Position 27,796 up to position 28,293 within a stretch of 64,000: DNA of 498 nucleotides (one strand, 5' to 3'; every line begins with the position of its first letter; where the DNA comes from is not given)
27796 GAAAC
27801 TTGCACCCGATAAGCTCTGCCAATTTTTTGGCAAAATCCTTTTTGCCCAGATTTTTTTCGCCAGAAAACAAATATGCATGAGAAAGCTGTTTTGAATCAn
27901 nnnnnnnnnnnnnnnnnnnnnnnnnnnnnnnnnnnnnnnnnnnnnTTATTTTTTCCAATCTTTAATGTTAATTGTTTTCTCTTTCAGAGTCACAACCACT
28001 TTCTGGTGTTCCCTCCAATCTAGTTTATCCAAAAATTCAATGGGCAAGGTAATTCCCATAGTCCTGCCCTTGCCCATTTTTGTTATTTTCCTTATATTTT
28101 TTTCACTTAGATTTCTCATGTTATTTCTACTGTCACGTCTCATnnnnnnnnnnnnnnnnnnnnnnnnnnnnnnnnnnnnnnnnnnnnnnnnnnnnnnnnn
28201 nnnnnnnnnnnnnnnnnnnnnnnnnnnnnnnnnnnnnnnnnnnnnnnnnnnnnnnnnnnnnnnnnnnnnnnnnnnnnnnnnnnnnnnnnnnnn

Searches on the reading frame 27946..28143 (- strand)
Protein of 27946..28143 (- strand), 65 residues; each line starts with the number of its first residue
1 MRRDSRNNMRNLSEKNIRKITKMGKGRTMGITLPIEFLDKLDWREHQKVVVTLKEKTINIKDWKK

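Call 5: search_protein_families(library=pfam, proteins=[window:27946-28143:-], max_evalue=0.1)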
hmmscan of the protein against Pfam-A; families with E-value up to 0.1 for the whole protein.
window:27946-28143:- (65 aa): 1 family
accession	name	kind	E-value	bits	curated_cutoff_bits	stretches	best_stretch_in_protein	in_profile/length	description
PF04014.23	MazE_antitoxin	-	0.0025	18.2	24.7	1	26-56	5-36/48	Antidote-toxin recognition MazE, bacterial antitoxin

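Call 6: search_protein_families(library=ncbifam, proteins=[window:27946-28143:-], max_evalue=0.1)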
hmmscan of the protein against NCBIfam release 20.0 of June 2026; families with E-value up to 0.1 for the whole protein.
window:27946-28143:- (65 aa): 0 families

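Call 62: search_protein_families(library=padloc, proteins=[window:27946-28143:-], max_evalue=0.01)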
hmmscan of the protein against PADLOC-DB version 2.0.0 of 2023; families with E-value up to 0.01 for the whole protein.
window:27946-28143:- (65 aa): 0 families

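Call 66: search_solved_structures(query=window:27949-28143:-, max_evalue=10, show_alignments=2)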
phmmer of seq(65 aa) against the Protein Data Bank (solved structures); distinct sequences matched with E-value up to 10: 1.
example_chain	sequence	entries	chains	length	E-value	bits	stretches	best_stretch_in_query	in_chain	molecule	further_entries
5buy_A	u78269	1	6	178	0.93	13.2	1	8-59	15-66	3-hydroxyacyl-[acyl-carrier-protein] dehydratase FabZ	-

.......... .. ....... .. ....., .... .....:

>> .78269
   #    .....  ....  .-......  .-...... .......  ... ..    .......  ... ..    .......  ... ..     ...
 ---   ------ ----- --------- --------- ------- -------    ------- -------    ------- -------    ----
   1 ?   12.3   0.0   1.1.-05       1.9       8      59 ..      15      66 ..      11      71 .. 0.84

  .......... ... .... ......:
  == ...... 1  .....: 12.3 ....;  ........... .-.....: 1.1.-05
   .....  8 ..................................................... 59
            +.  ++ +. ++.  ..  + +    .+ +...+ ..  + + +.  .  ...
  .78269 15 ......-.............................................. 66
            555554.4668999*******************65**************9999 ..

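Call 74: find_homologous_proteins(query=window:27949-28143:-, max_evalue=0.01)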
Query seq(65 aa) (65 aa): 61 proteins with E <= 0.01 among 61 candidates.
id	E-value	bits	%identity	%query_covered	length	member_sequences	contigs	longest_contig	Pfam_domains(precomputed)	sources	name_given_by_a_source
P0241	2.8e-29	117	100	88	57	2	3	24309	-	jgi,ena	-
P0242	6.7e-25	103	86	88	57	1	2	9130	-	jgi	jgi:bifunctional DNA-binding transcriptional regulator/antitoxin component of YhaV-PrlF toxin-antito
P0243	7.4e-24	100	84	88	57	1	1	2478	-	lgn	-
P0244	1.6e-23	99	84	88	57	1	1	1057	-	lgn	-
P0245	1.9e-23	99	84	88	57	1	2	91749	-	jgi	jgi:bifunctional DNA-binding transcriptional regulator/antitoxin component of YhaV-PrlF toxin-antito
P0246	2.8e-23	98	84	88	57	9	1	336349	-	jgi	jgi:bifunctional DNA-binding transcriptional regulator/antitoxin component of YhaV-PrlF toxin-antito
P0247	4.1e-23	98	82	88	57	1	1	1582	-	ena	-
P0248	8.6e-23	97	84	88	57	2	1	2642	-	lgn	-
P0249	9.0e-23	97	81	88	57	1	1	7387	-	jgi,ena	-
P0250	2.7e-22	95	81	88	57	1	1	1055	-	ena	-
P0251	3.9e-22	95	84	88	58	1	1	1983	-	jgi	-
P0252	7.3e-22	94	81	88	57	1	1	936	-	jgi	jgi:antitoxin component of MazEF toxin-antitoxin module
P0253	9.8e-22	93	82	88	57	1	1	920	-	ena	-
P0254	5.4e-21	91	75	88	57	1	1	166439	-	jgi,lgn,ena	-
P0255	9.9e-21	90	75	88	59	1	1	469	-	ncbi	-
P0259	1.1e-19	87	74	88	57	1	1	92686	-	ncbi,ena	-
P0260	3.9e-19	85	75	88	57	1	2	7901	PF04014.24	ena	-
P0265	2.3e-17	80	72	88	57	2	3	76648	PF04014.24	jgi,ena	jgi:bifunctional DNA-binding transcriptional regulator/antitoxin component of YhaV-PrlF toxin-antito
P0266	3.2e-17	79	71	86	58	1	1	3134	PF04014.24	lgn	-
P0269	2.1e-15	73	68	86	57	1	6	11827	PF04014.24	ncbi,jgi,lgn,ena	-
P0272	2.3e-13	67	64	69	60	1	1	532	PF04014.24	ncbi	-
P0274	9.4e-12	62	58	85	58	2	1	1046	PF04014.24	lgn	-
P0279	1.3e-9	55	57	65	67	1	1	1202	PF04014.24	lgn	-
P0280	1.7e-9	55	57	86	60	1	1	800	PF04014.24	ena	-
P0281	1.7e-9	55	59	86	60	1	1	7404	PF04014.24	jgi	-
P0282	2.5e-9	54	57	83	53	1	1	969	PF04014.24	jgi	jgi:antitoxin component of MazEF toxin-antitoxin module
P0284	4.1e-9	54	57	86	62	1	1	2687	PF04014.24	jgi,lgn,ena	-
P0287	1.6e-8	52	53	86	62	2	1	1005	PF04014.24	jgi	-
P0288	1.7e-8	52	57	86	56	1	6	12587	PF04014.24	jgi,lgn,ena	jgi:antitoxin component of MazEF toxin-antitoxin module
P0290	4.6e-8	50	59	86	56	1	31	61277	PF04014.24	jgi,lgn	jgi:antitoxin component of MazEF toxin-antitoxin module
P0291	5.4e-8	50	58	77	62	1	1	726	PF04014.24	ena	-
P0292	9.7e-8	49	56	77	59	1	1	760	PF04014.24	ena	-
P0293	1.9e-7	48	52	86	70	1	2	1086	PF04014.24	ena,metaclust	metaclust:\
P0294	2.4e-7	48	47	72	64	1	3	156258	PF04014.24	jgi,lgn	-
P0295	2.6e-7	48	54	77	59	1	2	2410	PF04014.24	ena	-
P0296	6.9e-7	47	50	62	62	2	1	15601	PF04014.24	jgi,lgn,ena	-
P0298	3.2e-5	42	48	77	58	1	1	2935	PF04014.24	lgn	-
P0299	7.2e-5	40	50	77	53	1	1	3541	PF04014.24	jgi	jgi:bifunctional DNA-binding transcriptional regulator/antitoxin component of YhaV-PrlF toxin-antito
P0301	7.9e-4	37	48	77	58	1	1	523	PF04014.24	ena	-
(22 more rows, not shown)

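Call 75: find_encoding_contigs(protein=P0246, flank=4000, max_places=2)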
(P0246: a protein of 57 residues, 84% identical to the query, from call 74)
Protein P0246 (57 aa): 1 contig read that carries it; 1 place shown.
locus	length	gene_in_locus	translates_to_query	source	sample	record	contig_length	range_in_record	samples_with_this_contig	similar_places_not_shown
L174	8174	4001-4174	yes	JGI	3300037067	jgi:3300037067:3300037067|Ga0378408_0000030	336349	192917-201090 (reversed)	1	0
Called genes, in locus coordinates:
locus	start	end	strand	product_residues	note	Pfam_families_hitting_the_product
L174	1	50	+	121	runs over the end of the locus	PF18924:DUF5674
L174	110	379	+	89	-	-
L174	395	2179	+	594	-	-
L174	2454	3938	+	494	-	-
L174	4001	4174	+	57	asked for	-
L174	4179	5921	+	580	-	-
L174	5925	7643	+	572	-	-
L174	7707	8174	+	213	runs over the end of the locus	PF01209:Ubie_methyltran (weak), PF02353:CMAS (weak), PF13489:Methyltransf_23, PF03848:TehB (faint), PF13847:Methyltransf_31, PF08241:Methyltransf_11, PF08242:Methyltransf_12, PF13649:Methyltransf_25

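Call 76: find_encoding_contigs(protein=P0254, flank=4000, max_places=2)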
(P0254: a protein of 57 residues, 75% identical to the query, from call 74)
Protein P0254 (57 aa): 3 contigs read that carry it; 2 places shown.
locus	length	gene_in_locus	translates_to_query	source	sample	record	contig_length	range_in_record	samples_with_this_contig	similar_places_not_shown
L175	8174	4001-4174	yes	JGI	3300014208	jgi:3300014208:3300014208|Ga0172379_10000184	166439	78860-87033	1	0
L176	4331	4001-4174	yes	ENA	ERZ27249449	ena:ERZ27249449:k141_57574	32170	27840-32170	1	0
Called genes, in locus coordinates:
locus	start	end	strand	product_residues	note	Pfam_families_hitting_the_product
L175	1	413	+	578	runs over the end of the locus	-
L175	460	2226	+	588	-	-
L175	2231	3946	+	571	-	-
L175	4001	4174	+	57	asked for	-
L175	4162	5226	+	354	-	-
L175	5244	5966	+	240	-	PF00535:Glycos_transf_2, PF10111:Glyco_tranf_2_2, PF13641:Glyco_tranf_2_3 (weak)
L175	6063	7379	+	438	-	PF00089:Trypsin, PF10459:Peptidase_S46 (faint), PF13365:Trypsin_2, PF13180:PDZ_2, PF00595:PDZ (faint), PF17820:PDZ_6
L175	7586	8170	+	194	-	-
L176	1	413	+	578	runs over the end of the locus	-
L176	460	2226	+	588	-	-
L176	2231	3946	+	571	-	-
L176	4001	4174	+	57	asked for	-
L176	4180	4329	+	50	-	?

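Call 77: find_encoding_contigs(protein=P0259, flank=4000, max_places=2)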
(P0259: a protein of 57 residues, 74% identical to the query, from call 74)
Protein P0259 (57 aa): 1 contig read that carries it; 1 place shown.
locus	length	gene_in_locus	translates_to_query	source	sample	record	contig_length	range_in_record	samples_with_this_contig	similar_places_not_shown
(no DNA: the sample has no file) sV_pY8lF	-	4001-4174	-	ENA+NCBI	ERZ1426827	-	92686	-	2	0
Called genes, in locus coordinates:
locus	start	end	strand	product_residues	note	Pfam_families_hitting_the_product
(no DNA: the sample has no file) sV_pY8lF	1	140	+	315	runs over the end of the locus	PF00231:ATP-synt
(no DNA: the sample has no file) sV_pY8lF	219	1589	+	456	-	PF02874:ATP-synt_ab_N, PF00006:ATP-synt_ab, PF22919:ATP-synt_VA_C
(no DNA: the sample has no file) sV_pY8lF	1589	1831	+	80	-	PF02823:ATP-synt_DE_N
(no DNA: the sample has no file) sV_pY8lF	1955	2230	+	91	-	-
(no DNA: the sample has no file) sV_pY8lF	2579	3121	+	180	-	-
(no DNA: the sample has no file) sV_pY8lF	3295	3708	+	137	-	PF04977:DivIC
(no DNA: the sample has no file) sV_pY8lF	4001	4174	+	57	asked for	-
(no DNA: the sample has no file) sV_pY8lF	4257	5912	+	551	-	-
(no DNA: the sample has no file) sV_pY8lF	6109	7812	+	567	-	-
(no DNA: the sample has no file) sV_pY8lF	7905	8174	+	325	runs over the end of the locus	-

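Call 80: find_encoding_contigs(protein=P0265, flank=5000, max_places=2)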
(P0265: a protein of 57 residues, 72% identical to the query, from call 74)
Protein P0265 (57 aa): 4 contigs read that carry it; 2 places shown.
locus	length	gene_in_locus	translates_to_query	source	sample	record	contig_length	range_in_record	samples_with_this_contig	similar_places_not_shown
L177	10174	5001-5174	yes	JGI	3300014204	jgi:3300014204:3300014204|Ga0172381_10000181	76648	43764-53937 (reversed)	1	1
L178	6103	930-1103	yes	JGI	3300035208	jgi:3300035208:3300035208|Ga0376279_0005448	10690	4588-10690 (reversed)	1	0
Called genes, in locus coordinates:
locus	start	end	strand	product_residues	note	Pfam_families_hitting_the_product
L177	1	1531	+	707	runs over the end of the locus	-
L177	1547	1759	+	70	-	-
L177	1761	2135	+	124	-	-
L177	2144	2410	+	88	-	-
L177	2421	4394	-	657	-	PF00270:DEAD (weak), PF04851:ResIII, PF13307:Helicase_C_2 (faint), PF17757:UvrB_inter, PF27431:UvrB_3rd, PF00271:Helicase_C, PF12344:UvrB, PF02151:UVR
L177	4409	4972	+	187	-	PF01330:RuvA_N, PF14520:HHH_5, PF07499:RuvA_C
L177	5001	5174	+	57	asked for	PF04014:MazE_antitoxin (weak)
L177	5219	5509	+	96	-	-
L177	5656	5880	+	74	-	-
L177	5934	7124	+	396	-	PF08245:Mur_ligase_M, PF02875:Mur_ligase_C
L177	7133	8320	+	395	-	-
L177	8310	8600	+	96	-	PF18908:DUF5663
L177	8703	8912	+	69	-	-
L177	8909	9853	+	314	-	PF01784:DUF34_NIF3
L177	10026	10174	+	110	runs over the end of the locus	-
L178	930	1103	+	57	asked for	PF04014:MazE_antitoxin (weak)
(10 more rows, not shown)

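Call 81: find_encoding_contigs(protein=P0290, flank=5000, max_places=3)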
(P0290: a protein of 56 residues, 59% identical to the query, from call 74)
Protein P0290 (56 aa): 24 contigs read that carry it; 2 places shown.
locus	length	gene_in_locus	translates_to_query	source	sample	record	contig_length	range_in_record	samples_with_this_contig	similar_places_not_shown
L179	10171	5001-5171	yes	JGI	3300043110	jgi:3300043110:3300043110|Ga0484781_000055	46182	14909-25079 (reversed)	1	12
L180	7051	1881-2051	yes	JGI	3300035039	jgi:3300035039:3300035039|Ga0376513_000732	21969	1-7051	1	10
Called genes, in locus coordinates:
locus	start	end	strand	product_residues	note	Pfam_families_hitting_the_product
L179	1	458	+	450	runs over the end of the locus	PF22694:CtpB_N-like, PF00595:PDZ, PF13180:PDZ_2 (weak), PF17820:PDZ_6, PF03572:Peptidase_S41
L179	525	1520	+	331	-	PF01933:CofD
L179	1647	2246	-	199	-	-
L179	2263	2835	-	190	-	-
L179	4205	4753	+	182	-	PF01936:NYN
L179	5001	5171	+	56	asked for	PF04014:MazE_antitoxin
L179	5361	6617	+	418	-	PF03952:Enolase_N, PF07476:MAAL_C (faint), PF00113:Enolase_C, PF13378:MR_MLE_C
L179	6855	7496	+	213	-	PF00117:GATase, PF07722:Peptidase_C26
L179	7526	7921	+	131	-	-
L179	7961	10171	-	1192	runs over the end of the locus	PF02811:PHP, PF07733:DNA_pol3_alpha, PF17657:DNA_pol3_finger, PF14579:HHH_6, PF01336:tRNA_anti-codon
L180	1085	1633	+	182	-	PF01936:NYN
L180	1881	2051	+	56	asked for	PF04014:MazE_antitoxin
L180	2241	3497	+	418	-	PF03952:Enolase_N, PF07476:MAAL_C (faint), PF00113:Enolase_C, PF13378:MR_MLE_C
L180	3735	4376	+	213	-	PF00117:GATase, PF07722:Peptidase_C26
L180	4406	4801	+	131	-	-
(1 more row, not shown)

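Call 82: find_encoding_contigs(protein=P0294, flank=5000, max_places=2)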
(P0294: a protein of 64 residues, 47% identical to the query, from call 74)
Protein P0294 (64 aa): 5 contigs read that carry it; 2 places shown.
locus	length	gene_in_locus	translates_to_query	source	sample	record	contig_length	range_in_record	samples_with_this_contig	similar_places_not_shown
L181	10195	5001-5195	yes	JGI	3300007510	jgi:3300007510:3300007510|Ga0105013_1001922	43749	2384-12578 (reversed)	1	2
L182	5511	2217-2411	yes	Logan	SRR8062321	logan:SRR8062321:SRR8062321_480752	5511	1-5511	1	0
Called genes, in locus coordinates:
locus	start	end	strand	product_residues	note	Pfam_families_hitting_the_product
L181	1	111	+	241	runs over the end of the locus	PF23023:Anti-Pycsar_Apyc1, PF00753:Lactamase_B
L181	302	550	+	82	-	-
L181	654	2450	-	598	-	PF00041:fn3 (faint), PF16655:PhoD_N (faint), PF16656:Pur_ac_phosph_N (weak), PF25788:Ig_Rha78A_N (faint), PF16656:Pur_ac_phosph_N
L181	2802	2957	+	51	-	-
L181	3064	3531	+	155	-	PF04307:YdjM (faint)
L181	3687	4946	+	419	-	PF19425:Csd3_N2, PF01551:Peptidase_M23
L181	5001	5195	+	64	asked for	PF04014:MazE_antitoxin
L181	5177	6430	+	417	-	PF00070:Pyr_redox (faint), PF00890:FAD_binding_2 (weak), PF01134:GIDA (faint), PF03486:HI0933_like, PF07992:Pyr_redox_2 (weak), PF12831:FAD_oxidored, PF07992:Pyr_redox_2 (weak), PF22780:HI0933_like_1st, +1 more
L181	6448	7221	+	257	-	-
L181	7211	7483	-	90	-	-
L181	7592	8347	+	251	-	PF06347:SH3_4 (faint), PF08239:SH3_3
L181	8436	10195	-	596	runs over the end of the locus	PF00009:GTP_EFTU, PF01926:MMR_HSR1, PF22042:EF-G_D2, PF03144:GTP_EFTU_D2, PF00679:EFG_C, PF21018:BipA_C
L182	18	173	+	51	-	-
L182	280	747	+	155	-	PF04307:YdjM (faint)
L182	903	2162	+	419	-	PF19425:Csd3_N2, PF01551:Peptidase_M23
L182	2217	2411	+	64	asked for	PF04014:MazE_antitoxin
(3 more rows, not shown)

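Call 93: find_encoding_contigs(protein=P0245, flank=5000, max_places=2)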
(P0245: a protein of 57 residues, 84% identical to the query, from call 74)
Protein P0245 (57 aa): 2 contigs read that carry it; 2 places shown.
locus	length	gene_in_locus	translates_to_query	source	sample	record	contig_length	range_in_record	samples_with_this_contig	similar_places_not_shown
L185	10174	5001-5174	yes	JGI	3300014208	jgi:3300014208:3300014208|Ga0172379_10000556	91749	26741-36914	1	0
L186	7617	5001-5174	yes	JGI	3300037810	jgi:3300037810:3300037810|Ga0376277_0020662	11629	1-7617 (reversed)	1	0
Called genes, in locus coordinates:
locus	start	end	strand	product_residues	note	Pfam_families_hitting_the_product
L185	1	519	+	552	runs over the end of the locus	-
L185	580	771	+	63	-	-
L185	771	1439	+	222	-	PF08843:AbiEii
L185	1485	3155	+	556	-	-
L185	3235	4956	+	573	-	-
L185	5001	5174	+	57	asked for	-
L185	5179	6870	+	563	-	-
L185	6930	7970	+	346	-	PF00162:PGK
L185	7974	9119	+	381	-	PF01368:DHH, PF02272:DHHA1 (weak)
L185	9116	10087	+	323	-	PF01551:Peptidase_M23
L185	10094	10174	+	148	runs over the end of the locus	PF00075:RNase_H, PF13456:RVT_3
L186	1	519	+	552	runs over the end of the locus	-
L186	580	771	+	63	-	-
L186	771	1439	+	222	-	PF08843:AbiEii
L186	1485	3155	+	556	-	-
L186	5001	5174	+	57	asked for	-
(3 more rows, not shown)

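Call 94: find_encoding_contigs(protein=P0242, flank=5000, max_places=2)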
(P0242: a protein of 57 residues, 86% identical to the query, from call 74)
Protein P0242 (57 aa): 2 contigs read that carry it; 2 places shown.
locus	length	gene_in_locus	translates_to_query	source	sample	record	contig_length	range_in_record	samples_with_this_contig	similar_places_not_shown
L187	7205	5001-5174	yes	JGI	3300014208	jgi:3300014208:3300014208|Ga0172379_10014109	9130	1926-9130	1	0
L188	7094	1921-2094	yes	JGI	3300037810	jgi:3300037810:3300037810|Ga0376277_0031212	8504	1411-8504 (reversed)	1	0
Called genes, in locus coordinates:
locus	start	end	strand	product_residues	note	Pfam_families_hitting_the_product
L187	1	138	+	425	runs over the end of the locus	PF00675:Peptidase_M16, PF05193:Peptidase_M16_C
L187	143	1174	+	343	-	PF01594:AI-2E_transport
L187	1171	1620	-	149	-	-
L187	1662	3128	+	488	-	PF00133:tRNA-synt_1, PF01406:tRNA-synt_1e (weak), PF01921:tRNA-synt_1f (faint), PF09334:tRNA-synt_1g, PF00133:tRNA-synt_1, PF01406:tRNA-synt_1e (weak), PF08264:Anticodon_1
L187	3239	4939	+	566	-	-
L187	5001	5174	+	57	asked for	-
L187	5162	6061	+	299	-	PF01026:TatD_DNase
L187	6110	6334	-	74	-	-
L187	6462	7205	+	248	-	?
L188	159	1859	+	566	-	-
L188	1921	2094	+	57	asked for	-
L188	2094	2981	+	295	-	PF01026:TatD_DNase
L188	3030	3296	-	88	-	-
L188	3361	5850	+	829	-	PF00133:tRNA-synt_1, PF01406:tRNA-synt_1e (faint), PF09334:tRNA-synt_1g, PF13603:tRNA-synt_1_2, PF00133:tRNA-synt_1, PF08264:Anticodon_1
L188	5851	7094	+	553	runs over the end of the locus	PF01855:POR_N, PF02775:TPP_enzyme_C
